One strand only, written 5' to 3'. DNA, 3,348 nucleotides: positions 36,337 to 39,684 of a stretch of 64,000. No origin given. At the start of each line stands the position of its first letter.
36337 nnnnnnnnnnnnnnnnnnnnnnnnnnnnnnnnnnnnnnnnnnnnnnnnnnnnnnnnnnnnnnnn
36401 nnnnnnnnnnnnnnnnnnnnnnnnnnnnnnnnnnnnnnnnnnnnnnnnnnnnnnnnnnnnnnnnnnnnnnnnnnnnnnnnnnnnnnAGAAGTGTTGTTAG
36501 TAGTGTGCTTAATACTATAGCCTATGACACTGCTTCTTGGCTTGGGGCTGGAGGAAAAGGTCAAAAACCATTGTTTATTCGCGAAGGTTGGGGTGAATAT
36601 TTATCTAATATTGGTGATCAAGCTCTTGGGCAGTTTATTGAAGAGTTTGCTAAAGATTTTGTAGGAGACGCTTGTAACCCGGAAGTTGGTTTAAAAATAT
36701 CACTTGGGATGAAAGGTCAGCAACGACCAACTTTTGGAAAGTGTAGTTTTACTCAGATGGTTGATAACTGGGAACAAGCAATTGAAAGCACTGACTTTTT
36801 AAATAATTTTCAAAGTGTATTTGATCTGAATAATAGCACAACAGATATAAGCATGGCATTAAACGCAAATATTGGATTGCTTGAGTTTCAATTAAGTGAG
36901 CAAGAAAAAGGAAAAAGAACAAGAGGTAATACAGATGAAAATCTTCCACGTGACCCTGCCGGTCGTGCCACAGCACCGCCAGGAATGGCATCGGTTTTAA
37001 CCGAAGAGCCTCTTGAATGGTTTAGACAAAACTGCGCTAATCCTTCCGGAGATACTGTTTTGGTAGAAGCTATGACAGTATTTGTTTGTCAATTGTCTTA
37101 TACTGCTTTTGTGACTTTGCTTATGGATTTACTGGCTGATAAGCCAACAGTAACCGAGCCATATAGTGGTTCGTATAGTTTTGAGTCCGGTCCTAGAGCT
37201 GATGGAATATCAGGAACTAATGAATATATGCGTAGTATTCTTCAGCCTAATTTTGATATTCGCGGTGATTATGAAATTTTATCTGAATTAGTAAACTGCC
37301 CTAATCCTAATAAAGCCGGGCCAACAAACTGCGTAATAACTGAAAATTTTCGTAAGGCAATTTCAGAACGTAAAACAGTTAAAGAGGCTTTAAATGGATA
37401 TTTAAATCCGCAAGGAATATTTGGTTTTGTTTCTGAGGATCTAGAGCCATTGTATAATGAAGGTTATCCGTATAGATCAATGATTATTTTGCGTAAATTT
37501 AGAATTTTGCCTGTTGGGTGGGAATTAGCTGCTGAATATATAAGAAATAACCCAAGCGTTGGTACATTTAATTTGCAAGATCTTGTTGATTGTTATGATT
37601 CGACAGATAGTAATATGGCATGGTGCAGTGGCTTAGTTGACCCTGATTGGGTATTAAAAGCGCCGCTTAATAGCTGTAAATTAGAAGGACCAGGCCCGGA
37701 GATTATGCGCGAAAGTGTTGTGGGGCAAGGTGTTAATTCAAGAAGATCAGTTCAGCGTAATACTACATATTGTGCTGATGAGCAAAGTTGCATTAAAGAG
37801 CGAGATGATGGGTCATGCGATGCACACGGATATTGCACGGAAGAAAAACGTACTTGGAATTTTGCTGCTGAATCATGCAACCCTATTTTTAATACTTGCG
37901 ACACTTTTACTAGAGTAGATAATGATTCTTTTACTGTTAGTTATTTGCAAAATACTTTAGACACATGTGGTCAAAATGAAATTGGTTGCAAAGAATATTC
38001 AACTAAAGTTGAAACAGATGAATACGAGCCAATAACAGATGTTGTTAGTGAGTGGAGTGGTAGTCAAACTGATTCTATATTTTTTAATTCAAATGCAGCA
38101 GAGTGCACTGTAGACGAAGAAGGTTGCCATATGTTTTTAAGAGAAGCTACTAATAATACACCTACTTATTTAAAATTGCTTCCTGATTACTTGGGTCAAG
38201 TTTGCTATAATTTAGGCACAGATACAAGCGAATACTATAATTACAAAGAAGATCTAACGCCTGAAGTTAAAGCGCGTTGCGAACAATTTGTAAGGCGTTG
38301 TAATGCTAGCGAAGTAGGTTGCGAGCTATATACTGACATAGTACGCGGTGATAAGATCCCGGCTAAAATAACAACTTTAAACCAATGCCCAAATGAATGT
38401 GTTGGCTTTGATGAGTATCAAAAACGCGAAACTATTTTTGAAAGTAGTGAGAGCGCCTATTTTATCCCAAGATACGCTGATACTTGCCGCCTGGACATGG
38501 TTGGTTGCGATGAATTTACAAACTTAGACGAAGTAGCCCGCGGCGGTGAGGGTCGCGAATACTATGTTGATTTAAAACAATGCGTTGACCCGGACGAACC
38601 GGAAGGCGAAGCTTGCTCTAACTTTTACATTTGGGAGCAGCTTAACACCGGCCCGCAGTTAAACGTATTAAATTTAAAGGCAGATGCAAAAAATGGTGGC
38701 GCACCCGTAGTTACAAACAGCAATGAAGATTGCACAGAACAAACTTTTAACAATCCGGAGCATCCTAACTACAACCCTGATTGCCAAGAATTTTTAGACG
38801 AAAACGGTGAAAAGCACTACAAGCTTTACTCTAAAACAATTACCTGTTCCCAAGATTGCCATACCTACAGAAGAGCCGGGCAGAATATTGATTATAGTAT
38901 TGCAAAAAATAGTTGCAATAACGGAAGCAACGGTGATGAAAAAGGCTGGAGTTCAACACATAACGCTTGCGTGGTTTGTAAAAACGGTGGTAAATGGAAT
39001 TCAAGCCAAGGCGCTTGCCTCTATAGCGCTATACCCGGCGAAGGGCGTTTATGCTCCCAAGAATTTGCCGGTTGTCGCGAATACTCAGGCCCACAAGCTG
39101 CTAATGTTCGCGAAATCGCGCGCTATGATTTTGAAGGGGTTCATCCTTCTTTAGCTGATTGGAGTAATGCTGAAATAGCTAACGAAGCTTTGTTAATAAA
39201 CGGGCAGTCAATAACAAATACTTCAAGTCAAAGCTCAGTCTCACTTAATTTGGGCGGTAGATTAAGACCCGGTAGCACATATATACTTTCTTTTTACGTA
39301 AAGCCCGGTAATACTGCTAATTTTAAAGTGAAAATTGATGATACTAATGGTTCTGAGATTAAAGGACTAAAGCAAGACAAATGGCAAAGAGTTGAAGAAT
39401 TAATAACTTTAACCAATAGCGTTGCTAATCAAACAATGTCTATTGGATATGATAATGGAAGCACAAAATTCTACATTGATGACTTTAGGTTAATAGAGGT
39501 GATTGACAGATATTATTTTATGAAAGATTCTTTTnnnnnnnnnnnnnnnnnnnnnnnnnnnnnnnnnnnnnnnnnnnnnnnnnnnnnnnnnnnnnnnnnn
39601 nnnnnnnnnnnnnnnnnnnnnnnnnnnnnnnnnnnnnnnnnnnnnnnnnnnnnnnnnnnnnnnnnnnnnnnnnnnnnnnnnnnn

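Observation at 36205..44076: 2623-aa exported protein built on a recurring GCxE(Y/F) cysteine motif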

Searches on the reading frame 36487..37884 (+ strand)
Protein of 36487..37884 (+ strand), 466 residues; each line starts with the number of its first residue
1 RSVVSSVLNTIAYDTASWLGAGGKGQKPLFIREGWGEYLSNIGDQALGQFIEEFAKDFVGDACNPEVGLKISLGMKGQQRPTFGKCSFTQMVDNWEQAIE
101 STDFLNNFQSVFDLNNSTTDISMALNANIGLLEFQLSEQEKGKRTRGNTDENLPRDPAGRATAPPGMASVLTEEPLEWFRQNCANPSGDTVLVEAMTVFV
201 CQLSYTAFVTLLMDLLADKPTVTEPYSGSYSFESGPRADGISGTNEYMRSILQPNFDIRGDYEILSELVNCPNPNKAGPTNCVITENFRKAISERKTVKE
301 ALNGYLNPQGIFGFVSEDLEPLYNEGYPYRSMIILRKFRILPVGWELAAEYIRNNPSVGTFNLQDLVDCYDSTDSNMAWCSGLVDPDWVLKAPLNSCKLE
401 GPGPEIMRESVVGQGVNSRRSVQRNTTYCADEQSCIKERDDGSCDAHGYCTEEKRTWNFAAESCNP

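Call 79: search_protein_representatives(protein=window:36487-37884:+)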
Query: 466 residues. Proteins with E-value up to 0.001 (for the whole library): 1195; up to 1e-10: 1094; up to 1e-30: 531. The best 150 are listed.
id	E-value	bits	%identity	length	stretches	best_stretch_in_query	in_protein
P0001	8.3e-182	621.2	60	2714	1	2-466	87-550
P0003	2.1e-147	507.8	51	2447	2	3-465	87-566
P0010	1.3e-142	491.9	51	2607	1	3-466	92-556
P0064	8.1e-141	486.0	51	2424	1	3-466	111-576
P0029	1.0e-139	482.4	51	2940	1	4-466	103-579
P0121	1.9e-139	481.5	50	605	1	6-466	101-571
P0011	2.6e-138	477.8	52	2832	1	4-466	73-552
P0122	8.3e-138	476.1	49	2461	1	2-466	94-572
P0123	6.3e-137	473.2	51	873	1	2-466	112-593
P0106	2.7e-136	471.2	52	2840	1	4-466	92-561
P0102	8.2e-136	469.5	51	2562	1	5-466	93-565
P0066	1.3e-135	468.9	52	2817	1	2-465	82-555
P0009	2.2e-135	468.1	51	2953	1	3-465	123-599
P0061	1.7e-134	465.2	49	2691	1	4-466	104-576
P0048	2.1e-133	461.6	50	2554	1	2-466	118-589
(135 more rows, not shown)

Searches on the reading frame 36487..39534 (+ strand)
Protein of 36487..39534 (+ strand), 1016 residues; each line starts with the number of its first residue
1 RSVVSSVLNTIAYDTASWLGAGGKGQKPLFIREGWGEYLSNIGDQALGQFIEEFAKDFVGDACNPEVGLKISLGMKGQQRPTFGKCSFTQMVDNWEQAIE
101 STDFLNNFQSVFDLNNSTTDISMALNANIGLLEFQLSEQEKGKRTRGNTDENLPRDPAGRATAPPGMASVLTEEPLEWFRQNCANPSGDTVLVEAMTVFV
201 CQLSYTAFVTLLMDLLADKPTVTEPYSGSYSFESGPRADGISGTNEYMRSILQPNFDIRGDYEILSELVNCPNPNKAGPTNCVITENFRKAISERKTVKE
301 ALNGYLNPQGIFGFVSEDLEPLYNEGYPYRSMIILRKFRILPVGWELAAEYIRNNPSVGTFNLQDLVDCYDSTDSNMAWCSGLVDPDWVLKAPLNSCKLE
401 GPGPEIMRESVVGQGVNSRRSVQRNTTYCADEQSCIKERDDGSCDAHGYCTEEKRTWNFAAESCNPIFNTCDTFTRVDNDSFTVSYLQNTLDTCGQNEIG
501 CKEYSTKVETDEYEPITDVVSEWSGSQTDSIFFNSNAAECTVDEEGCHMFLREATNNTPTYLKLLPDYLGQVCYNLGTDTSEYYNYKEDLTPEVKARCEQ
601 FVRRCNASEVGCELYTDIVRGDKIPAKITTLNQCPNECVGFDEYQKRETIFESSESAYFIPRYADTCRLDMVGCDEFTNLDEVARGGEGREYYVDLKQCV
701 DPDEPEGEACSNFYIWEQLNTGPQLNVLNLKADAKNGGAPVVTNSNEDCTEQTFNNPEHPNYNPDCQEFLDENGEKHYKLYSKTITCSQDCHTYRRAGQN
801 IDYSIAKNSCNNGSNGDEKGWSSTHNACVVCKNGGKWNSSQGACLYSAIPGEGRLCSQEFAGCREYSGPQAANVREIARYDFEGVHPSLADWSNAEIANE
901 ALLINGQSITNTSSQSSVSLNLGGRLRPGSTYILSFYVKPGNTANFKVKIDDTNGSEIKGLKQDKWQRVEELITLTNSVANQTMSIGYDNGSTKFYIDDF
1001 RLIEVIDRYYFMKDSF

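Call 40: predict_structure(alignment_id=A2)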
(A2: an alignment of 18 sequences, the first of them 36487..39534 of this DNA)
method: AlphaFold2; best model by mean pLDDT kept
length: 1016 residues; sequences in the alignment: 18
mean_pLDDT: 49.8   pTM: 0.31
mean pLDDT of the five models: 49.8, 46.9, 45.4, 45.2, 44.4
residues with pLDDT >= 90: 3; 70-90: 182; 50-70: 251; < 50: 580
segments of 3 or more residues with pLDDT < 50: 1-40, 54-59, 65-84, 105-107, 109-176, 182-265, 272-280, 314-328, 372-376, 384-387, 391-404, 409-422, 428-435, 441-494, 497-502, 505-522, 524-529, 535-569, 576-590, 604-698, 718-723, 789-794, 851-873, 1007-1016
pLDDT, mean of each block of 10 residues (from residue 1): 38 38 35 39 52 46 45 26 45 59 51 36 32 42 35 36 40 47 45 42 40 32 27 26 31 30 48 44 63 64 72 44 37 59 59 63 69 54 51 34 46 37 50 45 43 32 29 36 40 46 47 41 47 47 28 34 46 49 45 55 44 29 28 25 24 27 28 26 34 41 63 64 59 78 65 69 76 81 63 51 73 61 76 67 59 39 30 62 62 84 68 85 74 83 82 72 78 71 81 81 58 29
secondary structure, 60 per line:
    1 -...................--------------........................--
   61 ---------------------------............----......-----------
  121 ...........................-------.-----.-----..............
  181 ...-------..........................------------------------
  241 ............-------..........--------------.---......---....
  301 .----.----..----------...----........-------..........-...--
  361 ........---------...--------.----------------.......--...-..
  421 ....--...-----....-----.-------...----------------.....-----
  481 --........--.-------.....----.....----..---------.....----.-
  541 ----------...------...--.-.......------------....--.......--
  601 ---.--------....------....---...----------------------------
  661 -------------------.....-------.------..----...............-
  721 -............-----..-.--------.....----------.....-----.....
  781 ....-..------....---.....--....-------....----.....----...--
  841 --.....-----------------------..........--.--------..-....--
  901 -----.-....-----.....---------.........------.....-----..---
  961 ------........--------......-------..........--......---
elements in order (helices of 4 or more, strands of 3 or more residues): H2-20 H35-58 H88-99 H104-109 H121-147 H167-183 H191-216 H241-252 H260-269 H288-293 H298-301 H330-337 H345-354 H363-368 E406-412 E419-424 E427-429 E435-438 E471-475 E483-487 E501-505 E530-534 E551-553 E560-562 H567-573 H586-589 H592-598 E613-616 E623-626 H680-684 H705-709 E710-719 E722-733 H751-755 E766-770 E776-780 E794-797 E801-805 H808-811 E819-822 E827-831 E836-838 E843-847 E874-880 E895-898 E908-911 E917-921 E931-939 E946-950 E967-974 E983-988 E996-1005 H1008-1013

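Call 41: search_protein_families(library=pfam, alignment_id=A2, max_evalue=0.05)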
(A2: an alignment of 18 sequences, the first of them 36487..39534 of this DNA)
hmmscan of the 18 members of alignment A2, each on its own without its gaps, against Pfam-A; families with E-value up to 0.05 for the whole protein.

A. member 1, window:36487-39534:+ (1016 aa): 2 families
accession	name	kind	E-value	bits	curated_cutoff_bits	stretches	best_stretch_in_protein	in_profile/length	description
PF02018.23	CBM_4_9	-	9.7e-05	23.2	25.9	1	914-980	47-123/136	Carbohydrate binding domain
PF24558.1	DUF7604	-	0.031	15.1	25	0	907-949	49-91/147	Domain of unknown function (DUF7604)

B. families by the number of members that match (of 18 scanned): 4 families
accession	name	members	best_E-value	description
PF02018.23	CBM_4_9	14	9.6e-10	Carbohydrate binding domain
PF04862.18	DUF642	1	0.021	Protein of unknown function (DUF642)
PF04518.17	Effector_1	1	0.024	Effector from type III secretion system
PF24558.1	DUF7604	1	0.031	Domain of unknown function (DUF7604)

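Call 51: fold_search(model_id=the predicted structure, library=pdb)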
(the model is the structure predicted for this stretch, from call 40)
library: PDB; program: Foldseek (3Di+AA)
matches with E <= 10: 1170; with E <= 0.001: 145
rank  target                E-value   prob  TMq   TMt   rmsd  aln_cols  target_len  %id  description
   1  5a57                  1.3e-06  1.00  0.10  0.09  19.3       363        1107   16  The structure of GH101 from Streptococcus pneumoniae TIGR4 in complex with PUGT (released 2015-09-02)
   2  2zex_A                1.9e-06  1.00  0.11  0.60   5.5       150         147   18  Family 16 carbohydrate binding module (released 2008-03-04)
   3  4xup_C                2.4e-06  1.00  0.11  0.59   4.6       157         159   16  Structure of the N-terminal CBM22-1-CBM22-2 tandem domain from Paenibacillus barcinonensis Xyn10C (released 2015-06-03)
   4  9jsi_G                2.6e-06  1.00  0.11  0.20  18.7       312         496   12  Clostridium perfringens iota toxin pore Ib in prepore II state (released 2025-05-14)
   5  9jsl_E                2.9e-06  1.00  0.11  0.21   4.9       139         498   15  Clostridium perfringens iota toxin pore Ib in prepore V state (released 2025-05-14)
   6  4xup_E                3.5e-06  1.00  0.11  0.57   5.8       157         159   16  Structure of the N-terminal CBM22-1-CBM22-2 tandem domain from Paenibacillus barcinonensis Xyn10C (released 2015-06-03)
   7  9jsi_E                3.5e-06  1.00  0.11  0.20  18.8       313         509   12  Clostridium perfringens iota toxin pore Ib in prepore II state (released 2025-05-14)
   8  9jsg                  3.9e-06  1.00  0.10  0.19  20.7       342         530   11  Clostridium perfringens iota toxin pore Ib in pore state (released 2025-05-14)
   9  6sms                  4.1e-06  1.00  0.10  0.14   3.3       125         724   15  Vegetative Insecticidal Protein 1 (Vip1Ac1) from Bacillus thuringiensis (released 2021-02-10)
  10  5a58_A                4.1e-06  1.00  0.10  0.09  18.9       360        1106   16  The structure of GH101 D764N mutant from Streptococcus pneumoniae TIGR4 in complex with serinyl T-antigen (released 2015-09-02)
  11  5a56_A                4.3e-06  1.00  0.10  0.09  19.2       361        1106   16  The structure of GH101 from Streptococcus pneumoniae TIGR4 in complex with 1-O-methyl-T-antigen (released 2015-09-02)
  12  2wys_B                4.6e-06  1.00  0.11  0.21   3.9       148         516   20  High resolution crystallographic structure of the Clostridium thermocellum N-terminal endo-1,4-beta-D-xylanase 10B (Xy (released 2010-08-25)
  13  2zew_A                4.8e-06  1.00  0.11  0.57   5.8       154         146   16  Family 16 Cabohydrate Binding Domain Module 1 (released 2008-03-04)
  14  8yrm_A                5.1e-06  1.00  0.10  0.19  17.6       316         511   10  Iota toxin Ib pore serine-clamp mutant (released 2025-03-26)
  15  9mui_A                5.4e-06  1.00  0.10  0.64   5.1       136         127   18  C. difficile RBD1 with Ca2+ (released 2025-08-20)
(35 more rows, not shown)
